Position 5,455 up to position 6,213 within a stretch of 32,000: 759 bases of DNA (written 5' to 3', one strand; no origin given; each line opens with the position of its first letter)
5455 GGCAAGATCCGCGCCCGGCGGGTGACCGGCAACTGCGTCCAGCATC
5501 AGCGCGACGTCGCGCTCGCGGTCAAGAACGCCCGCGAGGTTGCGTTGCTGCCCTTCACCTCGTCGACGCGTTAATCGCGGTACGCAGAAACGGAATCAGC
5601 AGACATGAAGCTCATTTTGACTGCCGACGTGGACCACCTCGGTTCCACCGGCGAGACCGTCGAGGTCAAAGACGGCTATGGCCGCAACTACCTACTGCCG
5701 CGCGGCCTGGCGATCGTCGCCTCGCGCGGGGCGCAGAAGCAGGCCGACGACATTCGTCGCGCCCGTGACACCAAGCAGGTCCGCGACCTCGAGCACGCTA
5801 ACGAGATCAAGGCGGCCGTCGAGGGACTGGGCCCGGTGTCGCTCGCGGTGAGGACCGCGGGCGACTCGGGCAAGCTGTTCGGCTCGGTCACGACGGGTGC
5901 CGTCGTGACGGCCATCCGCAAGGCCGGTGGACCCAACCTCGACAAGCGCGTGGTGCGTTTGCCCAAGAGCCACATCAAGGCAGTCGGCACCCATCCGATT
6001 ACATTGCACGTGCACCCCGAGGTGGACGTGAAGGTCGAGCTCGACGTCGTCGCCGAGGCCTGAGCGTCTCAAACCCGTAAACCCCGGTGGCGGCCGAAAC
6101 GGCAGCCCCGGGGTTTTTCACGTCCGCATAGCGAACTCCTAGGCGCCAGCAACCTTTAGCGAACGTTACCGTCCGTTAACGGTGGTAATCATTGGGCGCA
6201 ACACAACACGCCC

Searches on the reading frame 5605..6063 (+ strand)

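Call 96: search_protein_families(library=pfam, proteins=[window:5605-6063:+], max_evalue=0.001)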
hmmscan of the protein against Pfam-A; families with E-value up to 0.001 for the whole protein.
window:5605-6063:+ (152 aa): 2 families
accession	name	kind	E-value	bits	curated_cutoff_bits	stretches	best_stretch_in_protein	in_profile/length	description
PF03948.19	Ribosomal_L9_C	-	4.6e-21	75.5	23.2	1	63-150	1-86/86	Ribosomal protein L9, C-terminal domain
PF01281.25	Ribosomal_L9_N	-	2.2e-20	72.3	20.7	1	1-46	1-46/47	Ribosomal protein L9, N-terminal domain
